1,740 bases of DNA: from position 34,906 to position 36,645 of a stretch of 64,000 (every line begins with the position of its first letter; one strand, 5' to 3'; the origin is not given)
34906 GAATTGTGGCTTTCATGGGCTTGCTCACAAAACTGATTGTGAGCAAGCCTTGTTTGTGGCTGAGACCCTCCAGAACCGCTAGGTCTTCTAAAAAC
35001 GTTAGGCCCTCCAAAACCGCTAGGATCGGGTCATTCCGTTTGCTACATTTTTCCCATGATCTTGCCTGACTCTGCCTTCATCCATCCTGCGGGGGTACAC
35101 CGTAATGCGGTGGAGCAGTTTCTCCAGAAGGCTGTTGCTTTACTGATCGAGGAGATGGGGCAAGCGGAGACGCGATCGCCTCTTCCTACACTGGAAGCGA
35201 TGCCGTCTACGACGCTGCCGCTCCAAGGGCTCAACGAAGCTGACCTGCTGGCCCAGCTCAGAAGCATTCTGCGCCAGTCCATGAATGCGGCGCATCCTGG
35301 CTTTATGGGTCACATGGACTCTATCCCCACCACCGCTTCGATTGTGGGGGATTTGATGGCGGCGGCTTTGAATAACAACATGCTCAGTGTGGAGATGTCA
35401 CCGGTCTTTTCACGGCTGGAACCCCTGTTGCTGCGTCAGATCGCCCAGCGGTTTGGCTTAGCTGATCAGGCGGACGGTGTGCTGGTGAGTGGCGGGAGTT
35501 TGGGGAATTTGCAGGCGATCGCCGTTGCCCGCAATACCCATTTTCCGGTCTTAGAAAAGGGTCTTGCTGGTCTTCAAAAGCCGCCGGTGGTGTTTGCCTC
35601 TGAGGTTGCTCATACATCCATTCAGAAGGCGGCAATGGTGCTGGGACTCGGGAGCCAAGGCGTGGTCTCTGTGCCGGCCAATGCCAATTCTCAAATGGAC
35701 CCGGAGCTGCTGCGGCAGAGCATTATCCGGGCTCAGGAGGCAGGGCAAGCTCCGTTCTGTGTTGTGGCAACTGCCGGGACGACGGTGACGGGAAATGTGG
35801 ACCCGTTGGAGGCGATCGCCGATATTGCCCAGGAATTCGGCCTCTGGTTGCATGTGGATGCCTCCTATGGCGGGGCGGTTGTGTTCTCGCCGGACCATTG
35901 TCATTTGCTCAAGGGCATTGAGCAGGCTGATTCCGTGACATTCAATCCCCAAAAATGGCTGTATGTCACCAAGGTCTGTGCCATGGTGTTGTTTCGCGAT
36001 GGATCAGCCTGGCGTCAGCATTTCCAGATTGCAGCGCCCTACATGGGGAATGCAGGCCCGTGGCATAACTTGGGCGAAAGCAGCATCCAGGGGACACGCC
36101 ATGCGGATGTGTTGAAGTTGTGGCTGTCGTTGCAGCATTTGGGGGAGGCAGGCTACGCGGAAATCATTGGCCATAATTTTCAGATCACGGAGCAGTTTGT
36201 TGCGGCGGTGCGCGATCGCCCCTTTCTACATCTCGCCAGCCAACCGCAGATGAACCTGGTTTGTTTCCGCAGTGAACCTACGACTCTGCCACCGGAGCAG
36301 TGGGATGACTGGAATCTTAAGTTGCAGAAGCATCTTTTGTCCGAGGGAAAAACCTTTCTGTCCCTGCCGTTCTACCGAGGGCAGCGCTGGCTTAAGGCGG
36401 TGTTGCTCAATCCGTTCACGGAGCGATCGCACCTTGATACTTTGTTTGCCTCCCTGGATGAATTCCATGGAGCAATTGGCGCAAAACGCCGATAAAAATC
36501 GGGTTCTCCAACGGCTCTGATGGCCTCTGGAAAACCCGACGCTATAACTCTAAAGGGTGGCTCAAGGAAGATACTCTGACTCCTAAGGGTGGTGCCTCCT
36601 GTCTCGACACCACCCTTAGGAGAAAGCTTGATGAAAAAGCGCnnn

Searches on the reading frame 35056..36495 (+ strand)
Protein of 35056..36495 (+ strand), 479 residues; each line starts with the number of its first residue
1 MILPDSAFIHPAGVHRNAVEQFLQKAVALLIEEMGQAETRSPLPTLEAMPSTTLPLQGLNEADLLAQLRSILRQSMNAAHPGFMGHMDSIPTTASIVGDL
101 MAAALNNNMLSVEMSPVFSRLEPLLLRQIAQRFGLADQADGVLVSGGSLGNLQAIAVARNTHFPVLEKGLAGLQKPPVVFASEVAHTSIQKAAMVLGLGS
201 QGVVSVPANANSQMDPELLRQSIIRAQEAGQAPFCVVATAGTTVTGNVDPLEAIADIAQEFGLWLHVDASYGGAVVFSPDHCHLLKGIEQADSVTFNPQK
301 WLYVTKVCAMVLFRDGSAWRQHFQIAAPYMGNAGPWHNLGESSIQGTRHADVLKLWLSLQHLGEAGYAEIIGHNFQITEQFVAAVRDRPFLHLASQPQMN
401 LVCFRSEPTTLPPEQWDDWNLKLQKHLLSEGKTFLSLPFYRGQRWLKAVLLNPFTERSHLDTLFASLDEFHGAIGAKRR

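Call 5: search_protein_families(library=pfam, proteins=[window:35056-36495:+], max_evalue=0.01)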
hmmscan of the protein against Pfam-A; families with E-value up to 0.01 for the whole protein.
window:35056-36495:+ (479 aa): 5 families
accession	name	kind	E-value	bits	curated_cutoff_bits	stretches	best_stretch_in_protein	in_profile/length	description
PF00282.25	Pyridoxal_deC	-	4.6e-74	249.8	27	1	52-405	10-373/375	Pyridoxal-dependent decarboxylase conserved domain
PF01212.27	Beta_elim_lyase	-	0.00021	21.2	27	1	174-270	69-170/288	Beta-eliminating lyase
PF00266.25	Aminotran_5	-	0.00056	19.4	21.5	1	198-270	111-177/371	Aminotransferase class-V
PF00155.27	Aminotran_1_2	-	0.00075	19.2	19.7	1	123-283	45-200/361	Aminotransferase class I and II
PF05889.19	SepSecS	-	0.0059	15.8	21.1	1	183-272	108-195/389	O-phosphoseryl-tRNA(Sec) selenium transferase, SepSecS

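Call 6: search_protein_families(library=ncbifam, proteins=[window:35056-36495:+], max_evalue=0.01)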
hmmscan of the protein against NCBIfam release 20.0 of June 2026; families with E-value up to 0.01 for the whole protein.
window:35056-36495:+ (479 aa): 9 families
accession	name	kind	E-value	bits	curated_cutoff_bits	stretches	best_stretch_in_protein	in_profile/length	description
NF052646.1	DABADecarRhbB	equivalog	1.3e-68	231.7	900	1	54-463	70-474/491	L-2,4-diaminobutyrate decarboxylase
TIGR03799.1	NOD_PanD_pyr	equivalog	1.2e-62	212.1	606.1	1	52-411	60-442/522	pyridoxal-dependent aspartate 1-decarboxylase PanP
TIGR03812.1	tyr_de_CO2_Arch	equivalog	1.8e-34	119.2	299.4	1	104-467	43-372/375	tyrosine decarboxylase MfnA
TIGR03811.1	tyr_de_CO2_Ent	equivalog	1e-18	67.2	905.3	2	182-273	228-324/608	tyrosine decarboxylase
NF002748.0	PRK02769.1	equivalog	4.9e-14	51.8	305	1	140-389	86-314/382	histidine decarboxylase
TIGR01788.1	Glu-decarb-GAD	equivalog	1e-12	47.5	380.4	1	99-409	59-367/431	glutamate decarboxylase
TIGR03403.1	nifS_epsilon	equivalog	0.0016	17.3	587.7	1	179-270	93-178/382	NifS family cysteine desulfurase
NF005394.0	PRK06939.1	equivalog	0.0028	16.4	460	1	214-276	156-218/397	glycine C-acetyltransferase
TIGR03402.1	FeS_nifS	equivalog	0.0042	15.9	530.75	1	178-269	88-173/379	cysteine desulfurase NifS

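Call 29: find_homologous_proteins(query=window:35056-36495:+, max_evalue=1e-10)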
Query window:35056-36495:+ (479 aa): 1281 proteins with E <= 1e-10 among 8000 candidates; the best 120 are listed.
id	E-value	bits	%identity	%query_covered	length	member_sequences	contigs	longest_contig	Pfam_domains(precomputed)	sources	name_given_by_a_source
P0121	0.0e+0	1082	100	100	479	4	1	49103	PF00282.26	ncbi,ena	-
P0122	1.3e-235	800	74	98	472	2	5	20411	PF00282.26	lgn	-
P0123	2.0e-226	770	71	98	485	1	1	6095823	PF00282.26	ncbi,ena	-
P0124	9.8e-207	705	66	98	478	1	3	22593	PF00282.26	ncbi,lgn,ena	-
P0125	1.8e-202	691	65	98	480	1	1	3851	PF00282.26,PF01212.28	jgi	-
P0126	6.0e-202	690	64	98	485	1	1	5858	PF00282.26,PF00266.26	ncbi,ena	-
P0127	8.1e-197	673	62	99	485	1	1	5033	PF00282.26,PF01212.28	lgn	-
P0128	8.9e-197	672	63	98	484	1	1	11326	PF00282.26,PF00266.26,PF01212.28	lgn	-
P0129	3.3e-194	664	63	98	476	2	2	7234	PF00282.26,PF00155.28,PF00266.26,PF01212.28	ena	-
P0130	4.8e-194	663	62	98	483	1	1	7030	PF00282.26,PF00266.26,PF01212.28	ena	-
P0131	4.0e-192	657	61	100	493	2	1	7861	PF00282.26,PF00266.26,PF01212.28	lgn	-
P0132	2.0e-190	652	63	98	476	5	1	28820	PF00282.26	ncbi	ncbi:MAG: pyridoxal-dependent decarboxylase [Cyanobacteria bacterium P01_D01_bin.14]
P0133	9.2e-190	649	63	98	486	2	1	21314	PF00282.26,PF00266.26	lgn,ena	-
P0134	5.5e-189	647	60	99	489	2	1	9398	PF00282.26,PF00266.26,PF01212.28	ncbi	ncbi:MAG: aminotransferase class V-fold PLP-dependent enzyme [Cyanobacteria bacterium J06632_22]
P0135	6.7e-189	646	62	98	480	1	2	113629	PF00282.26,PF00155.28,PF00266.26,PF01212.28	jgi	jgi:glutamate/tyrosine decarboxylase-like PLP-dependent enzyme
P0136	1.1e-187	643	60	99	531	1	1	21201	PF00282.26,PF00266.26,PF01212.28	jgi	jgi:glutamate/tyrosine decarboxylase-like PLP-dependent enzyme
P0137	4.1e-187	641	60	98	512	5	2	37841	PF00282.26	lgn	-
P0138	5.1e-187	640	62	98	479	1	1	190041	PF00282.26,PF00155.28,PF01212.28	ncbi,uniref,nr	ncbi:pyridoxal phosphate-dependent decarboxylase family protein [Leptothoe sp. PORK10 BA2]|uniref:py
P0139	4.6e-186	637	62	98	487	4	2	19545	PF00282.26,PF00155.28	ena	-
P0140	1.0e-185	636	62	98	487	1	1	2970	PF00282.26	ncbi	ncbi:MAG: pyridoxal-dependent decarboxylase [Cyanobacteria bacterium P01_F01_bin.53]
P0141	1.3e-185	636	59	98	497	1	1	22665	PF00282.26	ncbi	ncbi:MAG: aminotransferase class I/II-fold pyridoxal phosphate-dependent enzyme [Cyanobacteria bacte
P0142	1.4e-185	636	61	98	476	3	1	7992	PF00282.26,PF00266.26,PF01212.28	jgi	jgi:glutamate/tyrosine decarboxylase-like PLP-dependent enzyme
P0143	1.6e-185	635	60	98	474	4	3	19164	PF00282.26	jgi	-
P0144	9.7e-185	633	58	99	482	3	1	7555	PF00282.26,PF00155.28,PF00266.26,PF01212.28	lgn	-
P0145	3.6e-184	631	62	98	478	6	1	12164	PF00282.26,PF00266.26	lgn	-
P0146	4.6e-184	631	60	98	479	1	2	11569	PF00282.26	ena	-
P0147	1.0e-183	629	61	99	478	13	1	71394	PF00282.26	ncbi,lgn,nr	ncbi:MAG: aspartate aminotransferase family protein [Leptolyngbya sp.]|nr:MAG: aspartate aminotransf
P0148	1.9e-183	629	60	98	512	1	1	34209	PF00282.26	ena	-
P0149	3.1e-183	628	61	98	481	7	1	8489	PF00282.26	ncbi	-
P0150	3.3e-183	628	61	99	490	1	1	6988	PF00282.26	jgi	-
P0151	6.0e-183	627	59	98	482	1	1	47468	PF00282.26,PF00155.28,PF00266.26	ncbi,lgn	ncbi:MAG: aminotransferase class V-fold PLP-dependent enzyme [Phormidesmis sp.]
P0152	6.2e-183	627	60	99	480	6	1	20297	PF00282.26,PF00155.28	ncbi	ncbi:MAG: aspartate aminotransferase family protein [Cyanobacteria bacterium P01_A01_bin.137]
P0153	7.4e-183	627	61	98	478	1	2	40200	PF00282.26,PF00266.26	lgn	-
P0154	1.0e-182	626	60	98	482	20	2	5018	PF00282.26,PF00155.28,PF01212.28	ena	-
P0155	1.2e-182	626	61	98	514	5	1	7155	PF00282.26,PF00155.28,PF00266.26,PF01212.28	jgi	jgi:glutamate/tyrosine decarboxylase-like PLP-dependent enzyme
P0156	1.2e-182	626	61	98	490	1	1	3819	PF00282.26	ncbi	ncbi:MAG: aminotransferase class I/II-fold pyridoxal phosphate-dependent enzyme [Cyanobacteria bacte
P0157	1.8e-182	625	60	98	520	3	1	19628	PF00282.26,PF00155.28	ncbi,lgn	-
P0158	2.1e-182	625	62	98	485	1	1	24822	PF00282.26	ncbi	ncbi:MAG: aminotransferase class I/II-fold pyridoxal phosphate-dependent enzyme [Cyanobacteria bacte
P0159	2.9e-182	625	59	98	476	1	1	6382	PF00282.26,PF00266.26,PF01212.28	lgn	-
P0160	6.1e-182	624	59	98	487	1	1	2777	PF00282.26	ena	-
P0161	6.1e-182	624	60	99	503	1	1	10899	PF00282.26,PF00155.28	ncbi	ncbi:MAG: aminotransferase class I/II-fold pyridoxal phosphate-dependent enzyme [Cyanobacteria bacte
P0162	8.2e-182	623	59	98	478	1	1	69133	PF00282.26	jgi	-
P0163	8.8e-182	623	58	99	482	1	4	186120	PF00282.26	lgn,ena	-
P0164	8.9e-182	623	60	98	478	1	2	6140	PF00282.26,PF05889.20,PF00266.26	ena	-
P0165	9.0e-182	623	62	98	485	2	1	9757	PF00282.26,PF00155.28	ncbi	ncbi:MAG: aminotransferase class I/II-fold pyridoxal phosphate-dependent enzyme [Cyanobacteria bacte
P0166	1.3e-181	622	59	99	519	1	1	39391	PF00282.26,PF00266.26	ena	-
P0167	1.4e-181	622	59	100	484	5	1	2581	PF00282.26,PF00155.28,PF01212.28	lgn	-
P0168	1.6e-181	622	60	98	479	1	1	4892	PF00282.26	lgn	-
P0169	4.0e-181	621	60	99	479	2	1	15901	PF00282.26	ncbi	-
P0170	5.0e-181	621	61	98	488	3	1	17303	PF00282.26,PF00155.28,PF00266.26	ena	-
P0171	7.9e-181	620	59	98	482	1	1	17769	PF00282.26,PF00155.28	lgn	-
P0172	1.0e-180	620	58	99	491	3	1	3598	PF00282.26,PF00155.28,PF00266.26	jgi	-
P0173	1.1e-180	619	60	98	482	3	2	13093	PF00282.26,PF00155.28,PF00266.26,PF01212.28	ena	-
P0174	1.4e-180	619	59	99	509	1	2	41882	PF00282.26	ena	-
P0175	2.7e-180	618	60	98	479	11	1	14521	PF00282.26,PF00266.26,PF01212.28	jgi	jgi:glutamate/tyrosine decarboxylase-like PLP-dependent enzyme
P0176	3.1e-180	618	59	98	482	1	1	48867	PF00282.26,PF00155.28,PF00266.26,PF01212.28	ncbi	ncbi:MAG: aspartate aminotransferase family protein [Cyanobacteria bacterium P01_F01_bin.13]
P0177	3.6e-180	618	60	98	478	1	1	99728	PF00282.26,PF00266.26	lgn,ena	-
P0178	4.0e-180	618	59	99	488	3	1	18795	PF00282.26,PF00266.26,PF01212.28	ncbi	ncbi:MAG: pyridoxal-dependent decarboxylase [Phormidesmis sp.]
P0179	4.6e-180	617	60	98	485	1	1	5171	PF00282.26,PF00266.26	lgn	-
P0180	5.6e-180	617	59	99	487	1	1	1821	PF00282.26,PF01212.28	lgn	-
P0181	5.7e-180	617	59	99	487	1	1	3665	PF00282.26,PF00155.28,PF00266.26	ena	-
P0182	6.4e-180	617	58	98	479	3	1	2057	PF00282.26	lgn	-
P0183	6.5e-180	617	61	99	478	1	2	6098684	PF00282.26,PF00266.26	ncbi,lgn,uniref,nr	ncbi:pyridoxal phosphate-dependent decarboxylase family protein [Nodosilinea nodulosa]|uniref:pyrido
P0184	6.6e-180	617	60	98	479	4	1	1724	PF00282.26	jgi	jgi:glutamate/tyrosine decarboxylase-like PLP-dependent enzyme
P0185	8.7e-180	616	59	98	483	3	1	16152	PF00282.26,PF00266.26,PF01212.28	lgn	-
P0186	1.3e-179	616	61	98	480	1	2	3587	PF00282.26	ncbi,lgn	-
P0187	1.7e-179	616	59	99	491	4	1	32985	PF00282.26,PF00155.28,PF00266.26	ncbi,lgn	ncbi:MAG: aminotransferase class V-fold PLP-dependent enzyme [Phormidesmis sp.]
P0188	1.7e-179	615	58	98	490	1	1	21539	PF00282.26,PF00155.28,PF00266.26,PF01212.28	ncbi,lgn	ncbi:MAG: aminotransferase class V-fold PLP-dependent enzyme [Phormidesmis sp.]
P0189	2.4e-179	615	60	100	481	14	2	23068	PF00282.26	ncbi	-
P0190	2.6e-179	615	59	98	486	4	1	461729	PF00282.26,PF00266.26,PF01212.28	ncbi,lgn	ncbi:MAG: aminotransferase class V-fold PLP-dependent enzyme [Cyanobacteria bacterium J06634_5]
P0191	3.1e-179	615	59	98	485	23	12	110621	PF00282.26,PF01212.28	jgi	jgi:glutamate/tyrosine decarboxylase-like PLP-dependent enzyme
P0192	3.2e-179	615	60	99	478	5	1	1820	PF00282.26,PF00266.26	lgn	-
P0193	3.3e-179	615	59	98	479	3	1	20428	PF00282.26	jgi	jgi:glutamate/tyrosine decarboxylase-like PLP-dependent enzyme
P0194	3.7e-179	614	58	98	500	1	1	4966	PF00282.26,PF00155.28,PF00266.26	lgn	-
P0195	4.6e-179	614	59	98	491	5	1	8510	PF00282.26,PF00155.28,PF00266.26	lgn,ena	-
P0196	4.9e-179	614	59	99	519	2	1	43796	PF00282.26,PF00155.28,PF00266.26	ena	-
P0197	9.2e-179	613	58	98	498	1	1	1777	PF00282.26,PF01212.28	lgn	-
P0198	9.3e-179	613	60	98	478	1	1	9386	PF00282.26,PF00155.28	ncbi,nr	ncbi:MAG: aminotransferase class I/II-fold pyridoxal phosphate-dependent enzyme [Symploca sp. SIO2G7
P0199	1.1e-178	613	58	98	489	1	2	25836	PF00282.26,PF00155.28,PF00266.26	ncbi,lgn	-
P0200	1.4e-178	613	59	98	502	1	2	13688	PF00282.26,PF00266.26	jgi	jgi:glutamate/tyrosine decarboxylase-like PLP-dependent enzyme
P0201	1.6e-178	612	58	98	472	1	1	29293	PF00282.26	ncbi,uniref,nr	ncbi:pyridoxal-dependent decarboxylase [Halomicronema sp. CCY15110]|uniref:pyridoxal phosphate-depen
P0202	1.7e-178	612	59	98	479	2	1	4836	PF00282.26,PF01212.28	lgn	-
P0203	1.8e-178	612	60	98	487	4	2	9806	PF00282.26,PF01212.28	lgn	-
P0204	1.8e-178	612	58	98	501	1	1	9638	PF00282.26,PF00155.28,PF00266.26,PF01212.28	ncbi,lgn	-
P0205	2.1e-178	612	58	99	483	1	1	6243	PF00282.26,PF00155.28,PF01212.28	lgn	-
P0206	2.4e-178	612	59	98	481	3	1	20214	PF00282.26,PF00266.26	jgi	jgi:glutamate/tyrosine decarboxylase-like PLP-dependent enzyme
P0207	2.4e-178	612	59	98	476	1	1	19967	PF00282.26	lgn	-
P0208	2.4e-178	612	59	98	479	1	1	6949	PF00282.26,PF00155.28,PF00266.26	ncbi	ncbi:MAG: aminotransferase class V-fold PLP-dependent enzyme [Cyanobacteria bacterium P01_H01_bin.58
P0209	2.8e-178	611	59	99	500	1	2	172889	PF00282.26,PF00155.28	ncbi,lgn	ncbi:MAG: aspartate aminotransferase family protein [Phormidesmis sp.]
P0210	4.8e-178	611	59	99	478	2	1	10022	PF00282.26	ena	-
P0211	5.6e-178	610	59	98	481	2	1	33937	PF00282.26,PF00266.26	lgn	-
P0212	5.8e-178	610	59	98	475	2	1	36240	PF00282.26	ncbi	ncbi:MAG: aspartate aminotransferase family protein [Cyanobacteria bacterium P01_C01_bin.120]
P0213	6.0e-178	610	59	98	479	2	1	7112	PF00282.26,PF00266.26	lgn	-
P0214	6.1e-178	610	60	98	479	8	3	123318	PF00282.26,PF00155.28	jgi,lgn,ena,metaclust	metaclust:\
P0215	6.4e-178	610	58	98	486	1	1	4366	PF00282.26,PF01212.28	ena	-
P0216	6.7e-178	610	59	97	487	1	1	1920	PF00282.26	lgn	-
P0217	7.5e-178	610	60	99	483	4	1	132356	PF00282.26,PF00155.28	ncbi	ncbi:MAG: pyridoxal phosphate-dependent decarboxylase family protein [Leptolyngbyaceae cyanobacteriu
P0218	7.9e-178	610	59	98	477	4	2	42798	PF00282.26,PF00155.28,PF00266.26,PF01212.28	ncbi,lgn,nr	ncbi:MAG: aspartate aminotransferase family protein [Leptolyngbyaceae cyanobacterium SM1_1_3]|nr:asp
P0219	9.4e-178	610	59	98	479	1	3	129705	PF00282.26,PF01212.28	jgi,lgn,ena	jgi:glutamate/tyrosine decarboxylase-like PLP-dependent enzyme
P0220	9.7e-178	610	60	97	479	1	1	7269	PF00282.26,PF00155.28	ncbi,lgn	-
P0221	9.9e-178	610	60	98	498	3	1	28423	PF00282.26,PF00155.28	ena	-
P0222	1.0e-177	610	59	98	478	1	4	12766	PF00282.26,PF01212.28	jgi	-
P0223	1.2e-177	609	59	98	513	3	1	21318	PF00282.26,PF00266.26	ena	-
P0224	1.3e-177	609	61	98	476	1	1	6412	PF00282.26,PF00266.26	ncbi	-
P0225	1.5e-177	609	60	98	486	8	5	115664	PF00282.26,PF00266.26,PF01212.28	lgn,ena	-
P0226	1.5e-177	609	59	99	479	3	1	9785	PF00282.26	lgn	-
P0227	1.7e-177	609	58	98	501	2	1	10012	PF00282.26,PF00155.28,PF00266.26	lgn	-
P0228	5.0e-177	607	57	98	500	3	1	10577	PF00282.26,PF00155.28,PF00266.26,PF01212.28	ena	-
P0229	6.1e-177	607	59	98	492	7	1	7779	PF00282.26,PF00155.28,PF00266.26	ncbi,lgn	ncbi:MAG: aminotransferase class I/II-fold pyridoxal phosphate-dependent enzyme [Cyanobacteria bacte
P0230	6.4e-177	607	57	98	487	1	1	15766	PF00282.26,PF01212.28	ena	-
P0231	7.0e-177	607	59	98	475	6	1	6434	PF00282.26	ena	-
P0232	7.8e-177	607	59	98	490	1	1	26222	PF00282.26,PF00266.26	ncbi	-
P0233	8.5e-177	607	59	99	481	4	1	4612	PF00282.26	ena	-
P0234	8.8e-177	607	59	98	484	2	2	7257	PF00282.26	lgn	-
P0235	8.9e-177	607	58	98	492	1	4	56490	PF00282.26,PF00155.28,PF00266.26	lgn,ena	-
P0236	1.0e-176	606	59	98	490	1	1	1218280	PF00282.26,PF00266.26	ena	-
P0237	1.0e-176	606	57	98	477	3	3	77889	PF00282.26,PF05889.20,PF00266.26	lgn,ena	-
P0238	1.1e-176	606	60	98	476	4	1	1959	PF00282.26,PF00266.26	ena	-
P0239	1.1e-176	606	58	99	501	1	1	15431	PF00282.26,PF00155.28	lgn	-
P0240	1.3e-176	606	57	98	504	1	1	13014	PF00282.26,PF00266.26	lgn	-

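Call 31: find_encoding_contigs(protein=P0123, flank=10000, max_places=3)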
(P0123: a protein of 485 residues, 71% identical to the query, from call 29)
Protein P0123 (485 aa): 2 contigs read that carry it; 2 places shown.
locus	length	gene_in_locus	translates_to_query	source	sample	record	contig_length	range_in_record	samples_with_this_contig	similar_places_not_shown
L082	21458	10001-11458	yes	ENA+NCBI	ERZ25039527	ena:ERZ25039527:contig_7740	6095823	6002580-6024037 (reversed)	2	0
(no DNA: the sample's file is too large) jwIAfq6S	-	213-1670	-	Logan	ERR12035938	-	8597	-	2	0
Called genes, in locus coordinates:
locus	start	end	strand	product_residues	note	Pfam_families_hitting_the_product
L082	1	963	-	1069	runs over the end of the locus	PF22735:NNH3, PF13576:Pentapeptide_3 (faint), PF25296:Decapeptide (faint), PF05729:NACHT, PF00805:Pentapeptide, PF13599:Pentapeptide_4, PF00805:Pentapeptide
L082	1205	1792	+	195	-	-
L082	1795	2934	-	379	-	-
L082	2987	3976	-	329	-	-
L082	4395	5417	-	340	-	PF17728:BsuBI_PstI_RE_N, PF06616:BsuBI_PstI_RE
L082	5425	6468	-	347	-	PF00145:DNA_methylase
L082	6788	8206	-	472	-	PF00875:DNA_photolyase, PF03441:FAD_binding_7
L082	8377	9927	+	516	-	-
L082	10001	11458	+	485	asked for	PF00282:Pyridoxal_deC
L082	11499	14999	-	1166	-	PF14252:DUF4347, PF00560:LRR_1 (faint), PF13855:LRR_8 (faint), PF16184:Cadherin_3, PF13517:FG-GAP_3 (weak), PF01839:FG-GAP (weak), PF13517:FG-GAP_3 (weak)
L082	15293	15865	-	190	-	-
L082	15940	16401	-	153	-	PF01894:YjbQ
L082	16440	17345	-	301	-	PF03574:Peptidase_S48, PF18460:HetR_C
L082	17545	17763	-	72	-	-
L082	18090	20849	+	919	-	PF00133:tRNA-synt_1, PF09334:tRNA-synt_1g (weak), PF13603:tRNA-synt_1_2 (weak), PF09334:tRNA-synt_1g (weak), PF08264:Anticodon_1, PF10458:Val_tRNA-synt_C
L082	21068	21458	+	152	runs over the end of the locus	PF28019:HmpF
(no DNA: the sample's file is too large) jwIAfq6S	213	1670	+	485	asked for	PF00282:Pyridoxal_deC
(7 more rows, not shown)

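Call 32: find_encoding_contigs(protein=P0122, flank=10000, max_places=3)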
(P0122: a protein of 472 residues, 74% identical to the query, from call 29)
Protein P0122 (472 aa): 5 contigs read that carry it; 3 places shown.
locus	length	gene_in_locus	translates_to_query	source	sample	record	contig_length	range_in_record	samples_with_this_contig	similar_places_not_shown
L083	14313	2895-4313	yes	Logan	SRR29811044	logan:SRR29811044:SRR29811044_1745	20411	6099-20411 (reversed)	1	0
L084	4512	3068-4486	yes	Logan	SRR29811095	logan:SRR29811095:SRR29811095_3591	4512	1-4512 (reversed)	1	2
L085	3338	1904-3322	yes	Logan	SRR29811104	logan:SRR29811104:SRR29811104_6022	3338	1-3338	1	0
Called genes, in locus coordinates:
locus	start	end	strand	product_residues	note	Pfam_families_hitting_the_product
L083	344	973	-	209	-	-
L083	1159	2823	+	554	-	PF04055:Radical_SAM, PF13282:DUF4070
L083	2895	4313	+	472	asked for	PF00282:Pyridoxal_deC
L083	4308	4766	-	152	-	PF05685:Uma2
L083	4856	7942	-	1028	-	PF14252:DUF4347, PF00560:LRR_1 (faint), PF13517:FG-GAP_3 (faint), PF01839:FG-GAP (faint), PF13855:LRR_8 (weak), PF12799:LRR_4 (weak), PF16184:Cadherin_3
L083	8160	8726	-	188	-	-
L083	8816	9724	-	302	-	PF03574:Peptidase_S48, PF18460:HetR_C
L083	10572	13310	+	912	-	PF00133:tRNA-synt_1, PF09334:tRNA-synt_1g (weak), PF13603:tRNA-synt_1_2 (weak), PF09334:tRNA-synt_1g (weak), PF08264:Anticodon_1, PF10458:Val_tRNA-synt_C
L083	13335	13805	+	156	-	PF28019:HmpF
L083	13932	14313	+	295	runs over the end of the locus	PF05685:Uma2 (faint)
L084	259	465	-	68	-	-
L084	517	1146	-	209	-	-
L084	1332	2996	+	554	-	PF04055:Radical_SAM, PF13282:DUF4070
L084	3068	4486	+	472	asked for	PF00282:Pyridoxal_deC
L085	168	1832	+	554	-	PF04055:Radical_SAM, PF13282:DUF4070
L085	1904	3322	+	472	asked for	PF00282:Pyridoxal_deC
